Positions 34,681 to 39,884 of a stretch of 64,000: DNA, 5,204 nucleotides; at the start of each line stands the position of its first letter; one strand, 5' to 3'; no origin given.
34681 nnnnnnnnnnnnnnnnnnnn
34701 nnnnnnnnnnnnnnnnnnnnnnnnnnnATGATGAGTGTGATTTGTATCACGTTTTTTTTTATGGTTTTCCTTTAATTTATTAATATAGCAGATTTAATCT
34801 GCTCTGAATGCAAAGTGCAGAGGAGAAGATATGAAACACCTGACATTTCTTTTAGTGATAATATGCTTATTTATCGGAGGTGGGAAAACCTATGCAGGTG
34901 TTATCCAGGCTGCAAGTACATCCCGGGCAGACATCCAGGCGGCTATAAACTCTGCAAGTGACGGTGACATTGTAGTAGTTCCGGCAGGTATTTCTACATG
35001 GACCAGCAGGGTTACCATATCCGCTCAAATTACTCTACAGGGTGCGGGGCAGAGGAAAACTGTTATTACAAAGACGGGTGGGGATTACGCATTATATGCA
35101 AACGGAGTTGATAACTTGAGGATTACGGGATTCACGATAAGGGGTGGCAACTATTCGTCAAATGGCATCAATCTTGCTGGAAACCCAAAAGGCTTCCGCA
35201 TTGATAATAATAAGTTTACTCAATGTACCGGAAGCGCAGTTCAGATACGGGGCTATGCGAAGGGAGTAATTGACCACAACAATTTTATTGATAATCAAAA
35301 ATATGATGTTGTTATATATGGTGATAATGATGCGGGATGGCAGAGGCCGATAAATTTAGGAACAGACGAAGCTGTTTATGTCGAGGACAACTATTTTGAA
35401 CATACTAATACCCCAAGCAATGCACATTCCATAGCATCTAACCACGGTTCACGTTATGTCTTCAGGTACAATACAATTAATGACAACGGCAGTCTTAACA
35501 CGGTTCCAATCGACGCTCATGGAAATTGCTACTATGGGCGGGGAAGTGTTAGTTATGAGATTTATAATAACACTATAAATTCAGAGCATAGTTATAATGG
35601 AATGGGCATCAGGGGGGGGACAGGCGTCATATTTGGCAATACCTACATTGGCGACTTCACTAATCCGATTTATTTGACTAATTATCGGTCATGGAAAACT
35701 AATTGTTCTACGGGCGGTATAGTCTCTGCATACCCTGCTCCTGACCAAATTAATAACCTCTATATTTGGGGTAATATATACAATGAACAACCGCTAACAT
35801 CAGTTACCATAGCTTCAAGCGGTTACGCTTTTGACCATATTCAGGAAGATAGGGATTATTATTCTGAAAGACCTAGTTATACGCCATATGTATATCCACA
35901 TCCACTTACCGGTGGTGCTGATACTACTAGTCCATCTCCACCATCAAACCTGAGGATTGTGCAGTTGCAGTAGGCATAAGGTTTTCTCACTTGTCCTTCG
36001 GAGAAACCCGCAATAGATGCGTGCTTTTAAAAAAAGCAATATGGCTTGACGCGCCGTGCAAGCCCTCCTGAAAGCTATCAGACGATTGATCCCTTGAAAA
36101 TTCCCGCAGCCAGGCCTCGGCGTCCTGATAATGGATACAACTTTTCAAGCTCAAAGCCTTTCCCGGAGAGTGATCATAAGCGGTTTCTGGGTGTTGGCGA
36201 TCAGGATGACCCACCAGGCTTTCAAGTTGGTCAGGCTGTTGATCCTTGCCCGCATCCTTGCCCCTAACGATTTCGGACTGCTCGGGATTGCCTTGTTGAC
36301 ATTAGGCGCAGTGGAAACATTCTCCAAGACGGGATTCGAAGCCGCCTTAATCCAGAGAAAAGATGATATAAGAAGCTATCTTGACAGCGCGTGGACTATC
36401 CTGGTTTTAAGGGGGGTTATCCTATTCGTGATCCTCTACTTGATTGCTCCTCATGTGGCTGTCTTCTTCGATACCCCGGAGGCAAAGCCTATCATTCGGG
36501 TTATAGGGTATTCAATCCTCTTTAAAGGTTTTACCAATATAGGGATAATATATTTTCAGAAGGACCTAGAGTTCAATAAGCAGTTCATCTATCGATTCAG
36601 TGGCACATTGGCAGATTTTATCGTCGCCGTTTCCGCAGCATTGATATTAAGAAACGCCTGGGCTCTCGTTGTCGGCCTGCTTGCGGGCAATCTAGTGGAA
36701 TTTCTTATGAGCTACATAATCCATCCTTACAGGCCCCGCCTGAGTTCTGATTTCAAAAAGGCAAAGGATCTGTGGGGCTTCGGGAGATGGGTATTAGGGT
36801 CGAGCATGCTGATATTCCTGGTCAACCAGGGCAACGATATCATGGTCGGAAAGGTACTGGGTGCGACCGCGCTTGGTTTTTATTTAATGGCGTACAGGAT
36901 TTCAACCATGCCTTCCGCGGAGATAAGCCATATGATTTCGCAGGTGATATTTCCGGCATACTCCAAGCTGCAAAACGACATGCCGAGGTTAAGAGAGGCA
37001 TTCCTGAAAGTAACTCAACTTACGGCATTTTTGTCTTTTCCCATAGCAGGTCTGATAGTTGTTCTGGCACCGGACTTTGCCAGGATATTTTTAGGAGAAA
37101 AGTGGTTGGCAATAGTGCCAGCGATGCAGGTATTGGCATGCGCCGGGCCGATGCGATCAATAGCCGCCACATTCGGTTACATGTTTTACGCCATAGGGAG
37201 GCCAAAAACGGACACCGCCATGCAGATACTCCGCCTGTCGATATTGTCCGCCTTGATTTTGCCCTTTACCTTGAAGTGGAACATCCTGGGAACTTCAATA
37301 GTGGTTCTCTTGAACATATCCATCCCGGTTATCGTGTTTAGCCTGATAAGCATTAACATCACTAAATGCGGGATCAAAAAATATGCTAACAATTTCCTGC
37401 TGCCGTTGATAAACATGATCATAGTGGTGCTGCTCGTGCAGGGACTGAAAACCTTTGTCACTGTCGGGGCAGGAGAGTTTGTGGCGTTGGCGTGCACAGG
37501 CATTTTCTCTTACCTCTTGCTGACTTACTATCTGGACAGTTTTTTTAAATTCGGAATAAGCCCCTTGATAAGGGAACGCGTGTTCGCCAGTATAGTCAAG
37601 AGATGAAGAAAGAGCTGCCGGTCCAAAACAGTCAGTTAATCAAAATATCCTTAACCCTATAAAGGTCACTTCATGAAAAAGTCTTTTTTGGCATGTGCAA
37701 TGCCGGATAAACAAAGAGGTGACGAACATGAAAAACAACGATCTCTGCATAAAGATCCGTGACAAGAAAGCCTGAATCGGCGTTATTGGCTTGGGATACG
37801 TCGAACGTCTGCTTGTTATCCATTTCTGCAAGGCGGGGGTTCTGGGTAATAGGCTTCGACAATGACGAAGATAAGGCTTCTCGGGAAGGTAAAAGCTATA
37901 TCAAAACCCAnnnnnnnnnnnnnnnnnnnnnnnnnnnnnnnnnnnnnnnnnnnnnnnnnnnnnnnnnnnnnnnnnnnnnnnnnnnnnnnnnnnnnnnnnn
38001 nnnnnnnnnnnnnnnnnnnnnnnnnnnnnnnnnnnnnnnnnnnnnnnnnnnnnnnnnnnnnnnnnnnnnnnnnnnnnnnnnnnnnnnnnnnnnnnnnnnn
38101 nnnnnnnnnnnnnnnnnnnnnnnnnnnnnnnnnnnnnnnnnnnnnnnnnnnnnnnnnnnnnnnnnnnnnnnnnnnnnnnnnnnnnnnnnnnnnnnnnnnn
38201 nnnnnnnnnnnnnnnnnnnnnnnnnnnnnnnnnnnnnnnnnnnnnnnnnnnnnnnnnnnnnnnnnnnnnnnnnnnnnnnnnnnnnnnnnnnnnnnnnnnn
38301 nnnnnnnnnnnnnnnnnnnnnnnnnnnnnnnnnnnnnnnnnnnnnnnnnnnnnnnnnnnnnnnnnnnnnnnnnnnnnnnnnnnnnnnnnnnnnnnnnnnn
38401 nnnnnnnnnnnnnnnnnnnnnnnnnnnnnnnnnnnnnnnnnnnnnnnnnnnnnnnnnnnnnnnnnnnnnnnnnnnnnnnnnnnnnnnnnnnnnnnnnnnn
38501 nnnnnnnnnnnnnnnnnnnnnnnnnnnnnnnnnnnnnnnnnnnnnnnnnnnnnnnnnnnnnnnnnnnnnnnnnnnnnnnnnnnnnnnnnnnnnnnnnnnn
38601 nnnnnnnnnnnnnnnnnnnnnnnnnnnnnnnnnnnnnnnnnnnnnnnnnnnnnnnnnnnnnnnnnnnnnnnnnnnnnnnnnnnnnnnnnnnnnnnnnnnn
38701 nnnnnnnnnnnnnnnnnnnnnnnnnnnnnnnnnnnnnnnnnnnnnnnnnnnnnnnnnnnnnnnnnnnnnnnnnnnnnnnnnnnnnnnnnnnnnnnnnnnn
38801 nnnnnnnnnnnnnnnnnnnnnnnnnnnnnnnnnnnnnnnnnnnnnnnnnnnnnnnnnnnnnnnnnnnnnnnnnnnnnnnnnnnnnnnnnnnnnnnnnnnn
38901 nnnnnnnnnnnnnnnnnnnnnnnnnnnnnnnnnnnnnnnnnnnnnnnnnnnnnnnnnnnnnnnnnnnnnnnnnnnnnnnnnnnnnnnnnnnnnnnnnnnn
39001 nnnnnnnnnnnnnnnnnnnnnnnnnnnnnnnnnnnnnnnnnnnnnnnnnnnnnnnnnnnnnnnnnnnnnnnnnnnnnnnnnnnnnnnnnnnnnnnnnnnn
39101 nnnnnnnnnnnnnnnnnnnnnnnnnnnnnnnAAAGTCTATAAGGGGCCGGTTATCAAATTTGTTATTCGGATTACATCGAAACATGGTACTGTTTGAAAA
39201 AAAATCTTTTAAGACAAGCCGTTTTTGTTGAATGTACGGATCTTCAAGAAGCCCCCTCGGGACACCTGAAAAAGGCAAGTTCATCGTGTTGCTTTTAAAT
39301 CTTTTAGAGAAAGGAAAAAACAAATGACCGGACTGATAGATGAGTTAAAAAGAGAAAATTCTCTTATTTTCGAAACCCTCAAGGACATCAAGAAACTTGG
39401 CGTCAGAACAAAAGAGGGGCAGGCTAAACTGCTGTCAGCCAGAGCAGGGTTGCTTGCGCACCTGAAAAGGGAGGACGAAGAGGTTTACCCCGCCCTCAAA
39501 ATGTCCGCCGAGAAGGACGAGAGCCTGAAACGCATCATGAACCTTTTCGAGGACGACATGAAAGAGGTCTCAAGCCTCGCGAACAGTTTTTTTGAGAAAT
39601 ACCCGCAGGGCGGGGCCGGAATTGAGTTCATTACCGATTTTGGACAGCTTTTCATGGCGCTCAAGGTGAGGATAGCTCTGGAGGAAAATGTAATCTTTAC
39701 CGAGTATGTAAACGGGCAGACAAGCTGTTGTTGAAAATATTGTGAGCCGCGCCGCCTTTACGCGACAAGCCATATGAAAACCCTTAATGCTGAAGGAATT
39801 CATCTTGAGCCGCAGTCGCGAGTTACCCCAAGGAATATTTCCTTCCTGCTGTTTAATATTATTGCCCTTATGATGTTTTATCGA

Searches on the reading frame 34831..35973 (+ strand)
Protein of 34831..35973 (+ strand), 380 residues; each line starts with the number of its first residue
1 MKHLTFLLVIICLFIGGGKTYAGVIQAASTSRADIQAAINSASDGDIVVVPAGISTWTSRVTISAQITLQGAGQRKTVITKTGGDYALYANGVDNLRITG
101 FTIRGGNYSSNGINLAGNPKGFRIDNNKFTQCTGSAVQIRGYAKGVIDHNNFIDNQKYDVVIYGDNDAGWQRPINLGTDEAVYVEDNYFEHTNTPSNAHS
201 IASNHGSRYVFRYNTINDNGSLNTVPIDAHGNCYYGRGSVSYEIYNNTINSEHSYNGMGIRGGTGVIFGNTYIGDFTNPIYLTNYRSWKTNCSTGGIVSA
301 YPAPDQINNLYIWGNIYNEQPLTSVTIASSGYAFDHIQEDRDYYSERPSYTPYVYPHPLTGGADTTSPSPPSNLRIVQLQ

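Call 11: search_protein_families(library=pfam, proteins=[window:34831-35973:+])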
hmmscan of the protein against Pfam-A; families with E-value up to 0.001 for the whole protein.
window:34831-35973:+ (380 aa): 1 family
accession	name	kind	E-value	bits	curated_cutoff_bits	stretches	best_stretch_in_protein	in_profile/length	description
PF13229.12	Beta_helix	-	8.5e-09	35.7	25.9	1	82-249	21-158/158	Right handed beta helix region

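Call 14: search_protein_families(library=ncbifam, proteins=[window:34831-35973:+])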
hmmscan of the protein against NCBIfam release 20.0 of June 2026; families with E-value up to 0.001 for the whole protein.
window:34831-35973:+ (380 aa): 0 families

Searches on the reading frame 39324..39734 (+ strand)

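Call 11: search_protein_families(library=pfam, proteins=[window:39324-39734:+])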
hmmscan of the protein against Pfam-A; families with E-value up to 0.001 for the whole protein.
window:39324-39734:+ (136 aa): 1 family
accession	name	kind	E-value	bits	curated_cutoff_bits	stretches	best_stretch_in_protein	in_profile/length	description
PF01814.28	Hemerythrin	-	1.9e-07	32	25.3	1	4-126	2-125/127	Hemerythrin HHE cation binding domain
